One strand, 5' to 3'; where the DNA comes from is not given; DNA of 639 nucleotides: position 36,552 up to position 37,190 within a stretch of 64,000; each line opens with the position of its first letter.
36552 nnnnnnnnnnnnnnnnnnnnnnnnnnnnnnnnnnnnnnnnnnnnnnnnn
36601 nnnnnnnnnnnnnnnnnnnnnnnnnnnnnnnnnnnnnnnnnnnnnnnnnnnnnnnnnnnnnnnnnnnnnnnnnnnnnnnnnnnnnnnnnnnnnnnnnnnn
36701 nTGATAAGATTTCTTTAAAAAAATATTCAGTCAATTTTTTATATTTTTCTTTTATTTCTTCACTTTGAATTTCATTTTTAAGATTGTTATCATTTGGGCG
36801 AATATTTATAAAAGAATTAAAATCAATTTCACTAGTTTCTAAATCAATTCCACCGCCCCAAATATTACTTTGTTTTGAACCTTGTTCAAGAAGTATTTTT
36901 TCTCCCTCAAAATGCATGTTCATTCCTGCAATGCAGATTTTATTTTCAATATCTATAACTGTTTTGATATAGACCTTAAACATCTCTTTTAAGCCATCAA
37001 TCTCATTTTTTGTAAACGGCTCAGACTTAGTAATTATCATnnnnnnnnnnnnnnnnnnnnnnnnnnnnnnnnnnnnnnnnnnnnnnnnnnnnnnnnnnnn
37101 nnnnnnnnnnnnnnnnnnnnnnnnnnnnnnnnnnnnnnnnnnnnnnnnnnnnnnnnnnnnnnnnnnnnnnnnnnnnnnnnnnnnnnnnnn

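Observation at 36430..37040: AT-rich antisense two-gene cassette inserted into the str operon between rpsG and fusA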

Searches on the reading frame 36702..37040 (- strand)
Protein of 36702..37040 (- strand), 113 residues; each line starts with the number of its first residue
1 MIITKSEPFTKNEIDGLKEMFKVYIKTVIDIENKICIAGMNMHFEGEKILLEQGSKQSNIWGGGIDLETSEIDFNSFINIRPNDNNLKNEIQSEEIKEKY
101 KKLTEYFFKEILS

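Call 3: search_protein_families(library=pfam, proteins=[window:36702-37040:-], max_evalue=10)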
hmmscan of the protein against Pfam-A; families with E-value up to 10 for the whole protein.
window:36702-37040:- (113 aa): 1 family
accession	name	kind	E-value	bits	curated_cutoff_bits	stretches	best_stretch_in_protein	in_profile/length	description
PF18924.5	DUF5674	-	4.7e-20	72.1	27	1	7-102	5-104/109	Protein of unknown function (DUF5674)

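Call 4: search_protein_families(library=padloc, proteins=[window:36702-37040:-], max_evalue=10)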
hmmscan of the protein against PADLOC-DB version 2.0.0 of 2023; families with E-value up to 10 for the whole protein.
window:36702-37040:- (113 aa): 0 families

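Call 5: search_protein_families(library=ncbifam, proteins=[window:36702-37040:-], max_evalue=10)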
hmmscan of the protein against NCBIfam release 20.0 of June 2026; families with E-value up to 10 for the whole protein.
window:36702-37040:- (113 aa): 0 families

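Call 7: find_homologous_proteins(query=window:36702-37040:-)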
Query window:36702-37040:- (113 aa): 3133 proteins with E <= 0.001 among 3149 candidates; the best 120 are listed.
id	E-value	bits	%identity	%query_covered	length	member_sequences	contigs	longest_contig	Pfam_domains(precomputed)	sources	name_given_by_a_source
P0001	1.7e-66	239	100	100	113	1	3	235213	PF18924.5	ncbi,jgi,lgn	jgi:hypothetical protein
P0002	7.3e-55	202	83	99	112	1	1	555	PF18924.5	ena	-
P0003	3.1e-53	196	81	99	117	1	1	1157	PF18924.5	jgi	jgi:hypothetical protein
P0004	1.5e-52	194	82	99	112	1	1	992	PF18924.5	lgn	-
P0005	2.3e-52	194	80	99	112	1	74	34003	PF18924.5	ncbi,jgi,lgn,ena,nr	ncbi:MAG: hypothetical protein COZ34_02720 [Candidatus Pacebacteria bacterium CG_4_10_14_3_um_filter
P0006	2.8e-52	193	82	99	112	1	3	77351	PF18924.5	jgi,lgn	jgi:hypothetical protein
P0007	3.9e-52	193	79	99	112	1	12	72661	PF18924.5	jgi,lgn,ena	jgi:hypothetical protein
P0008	4.2e-52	193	82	99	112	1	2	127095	PF18924.5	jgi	jgi:hypothetical protein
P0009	4.2e-52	193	81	99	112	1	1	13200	PF18924.5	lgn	-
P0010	4.4e-52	193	82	99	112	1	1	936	PF18924.5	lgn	-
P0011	5.6e-52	192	79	99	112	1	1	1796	PF18924.5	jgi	-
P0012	5.9e-52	192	80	99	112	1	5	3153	PF18924.5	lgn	-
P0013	6.7e-52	192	79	99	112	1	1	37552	PF18924.5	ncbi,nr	ncbi:MAG: hypothetical protein UZ22_OP11002000494 [Microgenomates bacterium OLB23]|nr:MAG: hypotheti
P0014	9.0e-52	192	80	99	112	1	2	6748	PF18924.5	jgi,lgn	-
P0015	1.0e-51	192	79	99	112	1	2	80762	PF18924.5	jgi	jgi:hypothetical protein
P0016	1.2e-51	191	79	99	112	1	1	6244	PF18924.5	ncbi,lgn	ncbi:MAG TPA: DUF5674 family protein [Patescibacteria group bacterium]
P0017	1.2e-51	191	79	99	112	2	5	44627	PF18924.5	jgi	jgi:hypothetical protein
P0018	1.3e-51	191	82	99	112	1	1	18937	PF18924.5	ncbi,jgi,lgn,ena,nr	ncbi:hypothetical protein KKD03_00855 [Patescibacteria group bacterium]|nr:hypothetical protein [Pat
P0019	1.6e-51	191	79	99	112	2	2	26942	PF18924.5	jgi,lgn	jgi:hypothetical protein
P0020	2.5e-51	190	80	99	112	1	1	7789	PF18924.5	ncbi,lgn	-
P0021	2.9e-51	190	79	99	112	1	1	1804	PF18924.5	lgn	-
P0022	3.1e-51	190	79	99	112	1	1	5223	PF18924.5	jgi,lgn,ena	-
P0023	3.9e-51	190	77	99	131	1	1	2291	PF18924.5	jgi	-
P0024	3.9e-51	190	81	99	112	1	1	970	PF18924.5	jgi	jgi:hypothetical protein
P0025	4.5e-51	189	78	99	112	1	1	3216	PF18924.5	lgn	-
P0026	4.7e-51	189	80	99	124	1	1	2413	PF18924.5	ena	-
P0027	5.4e-51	189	79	99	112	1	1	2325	PF18924.5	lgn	-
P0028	5.6e-51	189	79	99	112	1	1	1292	PF18924.5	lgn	-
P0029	6.0e-51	189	80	99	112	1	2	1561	PF18924.5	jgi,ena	-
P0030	7.1e-51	189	79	99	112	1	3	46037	PF18924.5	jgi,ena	-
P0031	7.2e-51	189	81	99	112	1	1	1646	PF18924.5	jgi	jgi:hypothetical protein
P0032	7.7e-51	189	79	99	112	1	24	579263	PF18924.5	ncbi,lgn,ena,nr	ncbi:MAG: hypothetical protein A2383_04010 [Candidatus Pacebacteria bacterium RIFOXYB1_FULL_39_46]|n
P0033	8.2e-51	189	78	99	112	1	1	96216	PF18924.5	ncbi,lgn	ncbi:MAG: DUF5674 family protein [Patescibacteria group bacterium]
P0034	8.9e-51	189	78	99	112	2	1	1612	PF18924.5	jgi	-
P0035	9.5e-51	188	80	99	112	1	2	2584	PF18924.5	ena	-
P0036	9.5e-51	188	79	99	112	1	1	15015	PF18924.5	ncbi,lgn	-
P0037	9.6e-51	188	77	99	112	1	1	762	PF18924.5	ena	-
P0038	1.0e-50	188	79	99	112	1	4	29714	PF18924.5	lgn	-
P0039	1.3e-50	188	79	99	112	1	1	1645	PF18924.5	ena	-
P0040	1.3e-50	188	76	99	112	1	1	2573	PF18924.5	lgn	-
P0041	1.3e-50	188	77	99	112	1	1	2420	PF18924.5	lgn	-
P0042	1.4e-50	188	78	99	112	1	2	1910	PF18924.5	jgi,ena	-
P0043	1.4e-50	188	78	99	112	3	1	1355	PF18924.5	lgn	-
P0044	1.5e-50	188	78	99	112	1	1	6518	PF18924.5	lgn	-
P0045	1.8e-50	188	79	99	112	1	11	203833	PF18924.5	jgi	-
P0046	1.8e-50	188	77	99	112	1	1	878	PF18924.5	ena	-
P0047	2.1e-50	187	77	99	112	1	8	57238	PF18924.5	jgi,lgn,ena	-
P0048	2.2e-50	187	78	99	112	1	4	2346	PF18924.5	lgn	-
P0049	2.3e-50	187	79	99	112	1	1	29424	PF18924.5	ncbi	ncbi:MAG: DUF5674 family protein [bacterium]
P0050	2.4e-50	187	79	99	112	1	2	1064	PF18924.5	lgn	-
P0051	2.5e-50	187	79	99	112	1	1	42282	PF18924.5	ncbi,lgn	ncbi:MAG: DUF5674 family protein [bacterium]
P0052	2.7e-50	187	77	98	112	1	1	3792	PF18924.5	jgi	jgi:hypothetical protein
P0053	2.8e-50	187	77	99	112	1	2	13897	PF18924.5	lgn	-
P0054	3.0e-50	187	79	99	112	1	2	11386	PF18924.5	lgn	-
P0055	3.7e-50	187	79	99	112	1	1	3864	PF18924.5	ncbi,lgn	-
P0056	3.7e-50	187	78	99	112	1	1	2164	PF18924.5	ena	-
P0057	3.7e-50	186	78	99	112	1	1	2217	PF18924.5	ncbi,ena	-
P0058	3.8e-50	186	77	99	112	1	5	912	PF18924.5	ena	-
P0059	3.9e-50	186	79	99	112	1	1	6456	PF18924.5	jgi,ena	jgi:hypothetical protein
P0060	4.0e-50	186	78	99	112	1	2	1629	PF18924.5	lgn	-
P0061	4.2e-50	186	76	99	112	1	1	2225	PF18924.5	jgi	jgi:hypothetical protein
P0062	4.3e-50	186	79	99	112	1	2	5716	PF18924.5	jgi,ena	-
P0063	4.4e-50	186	75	99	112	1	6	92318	PF18924.5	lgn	-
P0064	4.4e-50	186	79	99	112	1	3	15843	PF18924.5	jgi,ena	-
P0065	4.5e-50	186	75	99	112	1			PF18924.5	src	-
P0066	4.5e-50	186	79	99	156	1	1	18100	PF18924.5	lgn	-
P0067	4.6e-50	186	77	99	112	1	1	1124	PF18924.5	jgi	-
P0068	4.7e-50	186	79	99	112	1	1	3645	PF18924.5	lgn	-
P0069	5.2e-50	186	76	99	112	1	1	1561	PF18924.5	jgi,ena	-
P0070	5.2e-50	186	77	99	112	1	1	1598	PF18924.5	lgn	-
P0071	5.3e-50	186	77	99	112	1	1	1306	PF18924.5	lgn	-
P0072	5.4e-50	186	79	99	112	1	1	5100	PF18924.5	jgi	jgi:hypothetical protein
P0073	5.5e-50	186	78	99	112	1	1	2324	PF18924.5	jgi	jgi:hypothetical protein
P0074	5.5e-50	186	77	99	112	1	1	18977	PF18924.5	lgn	-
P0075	5.8e-50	186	76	99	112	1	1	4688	PF18924.5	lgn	-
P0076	5.8e-50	186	77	98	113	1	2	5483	PF18924.5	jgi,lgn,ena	-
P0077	5.9e-50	186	77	99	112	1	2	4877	PF18924.5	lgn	-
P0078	6.1e-50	186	79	99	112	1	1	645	PF18924.5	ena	-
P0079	6.4e-50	186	79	99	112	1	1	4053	PF18924.5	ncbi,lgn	ncbi:MAG: DUF5674 family protein [Microgenomates group bacterium]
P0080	7.4e-50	186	75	99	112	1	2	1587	PF18924.5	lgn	-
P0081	7.5e-50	186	75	99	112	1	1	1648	PF18924.5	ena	-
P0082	8.4e-50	185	76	99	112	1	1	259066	PF18924.5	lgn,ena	-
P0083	8.4e-50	185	77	98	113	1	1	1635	PF18924.5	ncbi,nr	ncbi:MAG: DUF5674 family protein [Candidatus Daviesbacteria bacterium]|nr:DUF5674 family protein [Ca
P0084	8.8e-50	185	76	98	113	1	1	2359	PF18924.5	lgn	-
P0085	9.4e-50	185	76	99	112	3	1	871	PF18924.5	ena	-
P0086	9.4e-50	185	76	99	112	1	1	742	PF18924.5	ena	-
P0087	9.8e-50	185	77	99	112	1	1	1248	PF18924.5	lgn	-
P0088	1.0e-49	185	77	99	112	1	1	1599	PF18924.5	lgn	-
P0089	1.0e-49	185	76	99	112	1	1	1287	PF18924.5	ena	-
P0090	1.0e-49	185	75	99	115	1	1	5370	PF18924.5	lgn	-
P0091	1.1e-49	185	76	99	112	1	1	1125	PF18924.5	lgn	-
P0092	1.1e-49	185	79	99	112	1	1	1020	PF18924.5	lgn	-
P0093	1.1e-49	185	74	100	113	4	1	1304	PF18924.5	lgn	-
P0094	1.2e-49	185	79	99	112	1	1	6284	PF18924.5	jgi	jgi:hypothetical protein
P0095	1.2e-49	185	78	99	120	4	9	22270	PF18924.5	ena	-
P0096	1.3e-49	185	76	99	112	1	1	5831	PF18924.5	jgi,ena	-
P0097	1.3e-49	185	79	99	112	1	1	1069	PF18924.5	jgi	jgi:hypothetical protein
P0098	1.3e-49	185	77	99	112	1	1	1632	PF18924.5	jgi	jgi:hypothetical protein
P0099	1.5e-49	185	76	99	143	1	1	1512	PF18924.5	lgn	-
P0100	1.5e-49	185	78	99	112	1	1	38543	PF18924.5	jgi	jgi:hypothetical protein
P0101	1.5e-49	185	77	99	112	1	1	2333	PF18924.5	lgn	-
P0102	1.5e-49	185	75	99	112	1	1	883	PF18924.5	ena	-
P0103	1.6e-49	184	75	99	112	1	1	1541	PF18924.5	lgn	-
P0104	1.6e-49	184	78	99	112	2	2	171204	PF18924.5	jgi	jgi:hypothetical protein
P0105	1.6e-49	184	77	99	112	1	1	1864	PF18924.5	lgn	-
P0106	1.6e-49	184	77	99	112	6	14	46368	PF18924.5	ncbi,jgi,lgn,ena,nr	ncbi:MAG TPA: DUF5674 family protein [Candidatus Woesebacteria bacterium]|nr:DUF5674 family protein 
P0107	1.6e-49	184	77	99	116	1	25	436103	PF18924.5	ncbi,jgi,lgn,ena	-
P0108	1.7e-49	184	75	99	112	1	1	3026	PF18924.5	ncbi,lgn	-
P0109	1.7e-49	184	77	98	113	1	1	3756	PF18924.5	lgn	-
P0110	1.8e-49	184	77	99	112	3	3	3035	PF18924.5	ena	-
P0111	1.8e-49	184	75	99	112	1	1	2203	PF18924.5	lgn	-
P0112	1.8e-49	184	77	98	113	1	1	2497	PF18924.5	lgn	-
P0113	1.9e-49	184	77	99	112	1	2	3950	PF18924.5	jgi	jgi:hypothetical protein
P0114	1.9e-49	184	76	99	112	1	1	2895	PF18924.5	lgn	-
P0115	2.0e-49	184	75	99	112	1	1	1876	PF18924.5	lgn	-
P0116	2.1e-49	184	76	99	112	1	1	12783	PF18924.5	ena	-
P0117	2.3e-49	184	77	99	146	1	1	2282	PF18924.5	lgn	-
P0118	2.4e-49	184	77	99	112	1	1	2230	PF18924.5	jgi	jgi:hypothetical protein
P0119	2.4e-49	184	77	99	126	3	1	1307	PF18924.5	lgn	-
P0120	2.4e-49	184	73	99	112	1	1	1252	PF18924.5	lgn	-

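Call 9: find_encoding_contigs(protein=P0001, flank=6000, max_places=3)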
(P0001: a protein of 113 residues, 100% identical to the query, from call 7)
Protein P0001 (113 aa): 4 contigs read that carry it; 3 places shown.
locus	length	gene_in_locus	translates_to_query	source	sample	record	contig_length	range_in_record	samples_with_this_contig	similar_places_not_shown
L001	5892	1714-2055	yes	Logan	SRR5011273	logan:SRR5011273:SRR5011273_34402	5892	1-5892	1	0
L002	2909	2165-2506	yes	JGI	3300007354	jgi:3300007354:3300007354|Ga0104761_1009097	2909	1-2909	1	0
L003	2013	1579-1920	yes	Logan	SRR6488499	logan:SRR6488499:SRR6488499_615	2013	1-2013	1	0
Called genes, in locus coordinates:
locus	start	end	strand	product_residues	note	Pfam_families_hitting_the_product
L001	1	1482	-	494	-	?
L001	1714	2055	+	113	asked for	PF18924:DUF5674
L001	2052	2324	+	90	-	-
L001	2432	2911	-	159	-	PF00177:Ribosomal_S7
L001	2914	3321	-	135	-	PF00164:Ribosom_S12_S23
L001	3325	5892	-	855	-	?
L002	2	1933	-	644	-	?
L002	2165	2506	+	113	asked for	PF18924:DUF5674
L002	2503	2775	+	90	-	-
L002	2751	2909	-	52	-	?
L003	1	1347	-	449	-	?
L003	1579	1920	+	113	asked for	PF18924:DUF5674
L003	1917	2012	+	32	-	?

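Call 10: find_encoding_contigs(protein=P0032, flank=6000, max_places=4)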
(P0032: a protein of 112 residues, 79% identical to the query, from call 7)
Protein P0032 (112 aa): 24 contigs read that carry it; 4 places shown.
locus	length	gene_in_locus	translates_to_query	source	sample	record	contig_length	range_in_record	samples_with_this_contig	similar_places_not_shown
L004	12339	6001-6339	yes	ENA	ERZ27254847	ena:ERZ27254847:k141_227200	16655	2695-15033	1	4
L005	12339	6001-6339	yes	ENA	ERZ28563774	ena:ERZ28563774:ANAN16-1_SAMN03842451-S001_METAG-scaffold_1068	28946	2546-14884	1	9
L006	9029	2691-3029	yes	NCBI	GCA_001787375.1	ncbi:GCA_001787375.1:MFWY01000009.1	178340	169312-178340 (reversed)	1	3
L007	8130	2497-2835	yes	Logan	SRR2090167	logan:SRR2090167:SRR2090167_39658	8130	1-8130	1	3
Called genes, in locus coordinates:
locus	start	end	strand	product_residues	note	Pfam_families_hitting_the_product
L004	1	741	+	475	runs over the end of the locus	PF00270:DEAD, PF00271:Helicase_C, PF16124:RecQ_Zn_bind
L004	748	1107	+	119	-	PF12643:MazG-like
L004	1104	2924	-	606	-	PF04055:Radical_SAM, PF16199:Radical_SAM_C, PF13673:Acetyltransf_10 (faint)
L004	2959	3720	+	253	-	PF13489:Methyltransf_23, PF05175:MTS (faint), PF13847:Methyltransf_31, PF08241:Methyltransf_11 (weak), PF08242:Methyltransf_12, PF13649:Methyltransf_25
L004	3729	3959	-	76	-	-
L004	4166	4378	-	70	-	-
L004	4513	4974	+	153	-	-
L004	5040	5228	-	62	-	-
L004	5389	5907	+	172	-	-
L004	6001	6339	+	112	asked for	PF18924:DUF5674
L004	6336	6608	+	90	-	-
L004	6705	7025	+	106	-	-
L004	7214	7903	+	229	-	PF00160:Pro_isomerase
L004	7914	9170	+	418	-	PF00155:Aminotran_1_2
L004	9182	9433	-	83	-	-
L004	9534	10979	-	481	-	PF00224:PK, PF02887:PK_C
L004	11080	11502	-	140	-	PF00856:SET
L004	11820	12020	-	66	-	-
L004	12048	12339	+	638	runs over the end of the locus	?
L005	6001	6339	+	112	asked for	PF18924:DUF5674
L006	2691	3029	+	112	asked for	PF18924:DUF5674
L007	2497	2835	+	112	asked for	PF18924:DUF5674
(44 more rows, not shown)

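Call 13: find_encoding_contigs(protein=P0107, flank=5000, max_places=3)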
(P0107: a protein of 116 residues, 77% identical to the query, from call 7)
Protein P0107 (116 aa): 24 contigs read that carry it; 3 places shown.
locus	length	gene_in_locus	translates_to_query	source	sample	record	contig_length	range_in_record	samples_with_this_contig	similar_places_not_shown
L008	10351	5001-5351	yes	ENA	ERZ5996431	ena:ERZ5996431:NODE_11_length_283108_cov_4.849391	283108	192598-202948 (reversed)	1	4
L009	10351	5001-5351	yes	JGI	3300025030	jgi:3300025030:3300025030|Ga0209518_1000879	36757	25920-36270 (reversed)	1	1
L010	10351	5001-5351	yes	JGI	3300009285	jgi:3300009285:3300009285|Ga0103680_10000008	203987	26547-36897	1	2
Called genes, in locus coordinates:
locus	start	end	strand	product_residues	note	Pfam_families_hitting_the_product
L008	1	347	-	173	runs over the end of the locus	PF00293:NUDIX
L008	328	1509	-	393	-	PF05496:RuvB_N, PF00158:Sigma54_activat (faint), PF00004:AAA, PF07728:AAA_5, PF13173:AAA_14 (weak), PF20720:nSTAND3, PF16193:AAA_assoc_2, PF12002:MgsA_C, +1 more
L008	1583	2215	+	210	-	PF01564:Spermine_synth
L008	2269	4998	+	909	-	PF07517:SecA_DEAD, PF01043:SecA_PP_bind, PF21090:P-loop_SecA, PF07516:SecA_SW, PF02810:SEC-C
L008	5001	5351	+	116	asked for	PF18924:DUF5674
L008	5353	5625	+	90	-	-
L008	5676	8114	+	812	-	PF05729:NACHT (faint), PF20030:bpMoxR (faint), PF00158:Sigma54_activat (faint), PF17871:AAA_lid_9 (weak), PF00004:AAA (weak), PF07724:AAA_2, PF07728:AAA_5, PF10431:ClpB_D2-small, +3 more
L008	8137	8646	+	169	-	PF00254:FKBP_C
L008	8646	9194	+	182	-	PF09335:VTT_dom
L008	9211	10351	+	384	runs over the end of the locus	-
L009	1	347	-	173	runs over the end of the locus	PF00293:NUDIX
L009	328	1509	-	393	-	PF05496:RuvB_N, PF00158:Sigma54_activat (faint), PF00004:AAA, PF07728:AAA_5, PF13173:AAA_14 (weak), PF20720:nSTAND3, PF16193:AAA_assoc_2, PF12002:MgsA_C, +1 more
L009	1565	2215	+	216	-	PF01564:Spermine_synth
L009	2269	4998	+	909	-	PF07517:SecA_DEAD, PF01043:SecA_PP_bind, PF21090:P-loop_SecA, PF07516:SecA_SW, PF02810:SEC-C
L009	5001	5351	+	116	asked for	PF18924:DUF5674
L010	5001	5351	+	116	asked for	PF18924:DUF5674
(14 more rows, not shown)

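Call 14: find_encoding_contigs(protein=P0005, flank=5000, max_places=3)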
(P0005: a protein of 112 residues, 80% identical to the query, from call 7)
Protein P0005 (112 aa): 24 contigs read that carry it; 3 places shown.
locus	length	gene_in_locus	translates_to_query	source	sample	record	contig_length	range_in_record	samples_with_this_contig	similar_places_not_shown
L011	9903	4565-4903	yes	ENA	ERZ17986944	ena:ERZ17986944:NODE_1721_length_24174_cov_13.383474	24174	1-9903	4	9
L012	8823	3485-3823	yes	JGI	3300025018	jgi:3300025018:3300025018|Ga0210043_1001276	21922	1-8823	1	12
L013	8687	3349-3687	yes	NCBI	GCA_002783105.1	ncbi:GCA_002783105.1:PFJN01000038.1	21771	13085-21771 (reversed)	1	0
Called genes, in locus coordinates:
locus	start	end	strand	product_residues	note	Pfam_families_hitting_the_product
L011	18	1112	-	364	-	PF00872:Transposase_mut, PF01610:DDE_Tnp_ISL3 (weak)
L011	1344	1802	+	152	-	PF10518:TAT_signal (weak)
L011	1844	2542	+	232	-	-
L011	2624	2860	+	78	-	-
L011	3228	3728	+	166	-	-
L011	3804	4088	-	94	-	PF12844:HTH_19, PF13560:HTH_31 (weak), PF01381:HTH_3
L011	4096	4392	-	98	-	PF05973:Gp49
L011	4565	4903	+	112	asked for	PF18924:DUF5674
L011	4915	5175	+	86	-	-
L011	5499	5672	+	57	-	-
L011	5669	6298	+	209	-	PF02661:Fic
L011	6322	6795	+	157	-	PF01243:PNPOx_N, PF12900:Pyridox_ox_2 (faint)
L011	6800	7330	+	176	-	PF02525:Flavodoxin_2 (weak), PF03358:FMN_red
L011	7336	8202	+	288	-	PF08282:Hydrolase_3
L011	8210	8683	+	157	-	PF00702:Hydrolase, PF13419:HAD_2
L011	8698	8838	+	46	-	-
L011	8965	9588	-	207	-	PF00702:Hydrolase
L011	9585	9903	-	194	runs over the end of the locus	-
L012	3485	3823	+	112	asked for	PF18924:DUF5674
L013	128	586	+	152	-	PF10518:TAT_signal (weak)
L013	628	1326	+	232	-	-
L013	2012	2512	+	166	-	-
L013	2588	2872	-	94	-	PF12844:HTH_19, PF13560:HTH_31 (weak), PF01381:HTH_3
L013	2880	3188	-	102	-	PF05973:Gp49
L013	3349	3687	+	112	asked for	PF18924:DUF5674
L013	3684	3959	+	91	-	-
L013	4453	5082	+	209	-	PF02661:Fic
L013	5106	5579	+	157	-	PF01243:PNPOx_N, PF12900:Pyridox_ox_2 (faint)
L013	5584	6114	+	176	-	PF02525:Flavodoxin_2 (weak), PF03358:FMN_red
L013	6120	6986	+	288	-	PF08282:Hydrolase_3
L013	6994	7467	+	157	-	PF00702:Hydrolase, PF13419:HAD_2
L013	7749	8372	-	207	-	PF00702:Hydrolase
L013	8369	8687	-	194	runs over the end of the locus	-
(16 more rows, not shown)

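Call 17: find_related_loci(query=A1, collection=genome_contigs, flank=5000)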
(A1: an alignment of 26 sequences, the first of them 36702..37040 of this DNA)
Query A1 (113 aa) in genome_contigs; peptide patterns used: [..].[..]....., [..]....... (x = any residue, [..] = any of these).
462 stretches matched a pattern; 223 encode a relative of the query (tblastn E <= 1e-3); the best 80 are kept; 80 distinct loci.
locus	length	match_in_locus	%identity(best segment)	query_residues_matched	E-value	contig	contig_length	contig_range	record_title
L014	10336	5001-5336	79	1-112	2e-57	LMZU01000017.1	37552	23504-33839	MAG: Microgenomates bacterium OLB23 UZ22_OP11002CONTIG000017, whole genome shotgun sequence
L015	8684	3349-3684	80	1-112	6e-57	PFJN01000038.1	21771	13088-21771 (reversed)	MAG: Candidatus Pacebacteria bacterium CG_4_10_14_3_um_filter_34_15 CG_4_10_14_3_um_filter_scaffold_1231_c, whole genome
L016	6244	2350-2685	79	1-112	1e-56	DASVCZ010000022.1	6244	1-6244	MAG TPA_asm: Patescibacteria group bacterium isolate SMAG_U2020 k141_836185, whole genome shotgun sequence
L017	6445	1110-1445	82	1-112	4e-56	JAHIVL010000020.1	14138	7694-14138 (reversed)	MAG: Patescibacteria group bacterium isolate MM_PC_MetaG.mb.79 MM_PC_MetaG.mb.79_k141_426819, whole genome shotgun seque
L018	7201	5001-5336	78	1-112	4e-56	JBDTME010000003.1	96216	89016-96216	MAG: Patescibacteria group bacterium isolate cluster3_bin.119 NODE_390_length_96216_cov_13.775221, whole genome shotgun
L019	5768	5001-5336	79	1-112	9e-56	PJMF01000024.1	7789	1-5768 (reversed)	MAG: Candidatus Paceibacterota bacterium isolate Amazon_FNV_2010_13_2_2 contig_75_33715623_length_7789_multi_4_in_1_out_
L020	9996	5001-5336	79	1-112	5e-56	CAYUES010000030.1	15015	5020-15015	MAG TPA_asm: uncultured Pseudomonadales bacterium isolate SRP329715_co2_11 genome assembly, contig: NODE_7556_length_150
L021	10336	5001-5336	79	1-112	2e-55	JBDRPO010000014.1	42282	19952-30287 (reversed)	MAG: bacterium isolate MEGAHIT-group-2.121 k141_1144945, whole genome shotgun sequence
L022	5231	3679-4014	77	1-112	2e-55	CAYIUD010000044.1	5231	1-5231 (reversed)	MAG TPA_asm: uncultured Pseudomonadales bacterium isolate ERP119705_co5_501 genome assembly, contig: NODE_22121_length_5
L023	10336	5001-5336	77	1-112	4e-55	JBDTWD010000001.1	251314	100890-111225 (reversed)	MAG: Candidatus Woesebacteria bacterium isolate cluster3_bin.83 NODE_25_length_251314_cov_12.559928, whole genome shotgu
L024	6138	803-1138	79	1-112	8e-55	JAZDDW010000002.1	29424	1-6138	MAG: bacterium isolate MEGAHIT-group-0.11 k141_15425, whole genome shotgun sequence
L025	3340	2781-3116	76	1-112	7e-55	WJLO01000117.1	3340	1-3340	MAG: Candidatus Paceibacterota bacterium isolate Bin_542 k141_4549443, whole genome shotgun sequence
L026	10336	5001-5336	74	1-112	2e-54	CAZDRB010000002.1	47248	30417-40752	MAG TPA_asm: uncultured Pseudomonadales bacterium isolate SRP093185_co1_60 genome assembly, contig: NODE_311_length_4724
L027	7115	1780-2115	77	1-112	6e-54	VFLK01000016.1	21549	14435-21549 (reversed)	MAG: Candidatus Paceibacterota bacterium isolate Bin_61_66 c_000003902284, whole genome shotgun sequence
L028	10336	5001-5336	73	1-112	5e-54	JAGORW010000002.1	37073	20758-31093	Candidatus Woesebacteria bacterium isolate Gw_Eff_bin_292 Gw_Eff_1964_length_37073_cov_16.118308, whole genome shotgun s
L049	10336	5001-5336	74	1-112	8e-53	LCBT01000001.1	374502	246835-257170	MAG: Candidatus Daviesbacteria bacterium GW2011_GWA1_41_61 UU73_C0001, whole genome shotgun sequence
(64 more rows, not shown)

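Call 24: predict_structure(alignment_id=A1)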
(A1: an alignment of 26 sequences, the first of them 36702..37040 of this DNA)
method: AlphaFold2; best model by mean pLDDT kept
length: 113 residues; sequences in the alignment: 26
mean_pLDDT: 87.0   pTM: 0.81
mean pLDDT of the five models: 87.0, 85.7, 83.2, 81.3, 80.3
residues with pLDDT >= 90: 73; 70-90: 25; 50-70: 13; < 50: 2
segments of 3 or more residues with pLDDT < 50: none
pLDDT, mean of each block of 10 residues (from residue 1): 95 93 91 95 92 93 91 72 55 88 96 77
secondary structure, 60 per line:
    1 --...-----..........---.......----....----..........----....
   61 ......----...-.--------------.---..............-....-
elements in order: E3-5 H11-20 E24-30 E35-38 H43-52 E60-66 E71-73 H94-107 H109-112
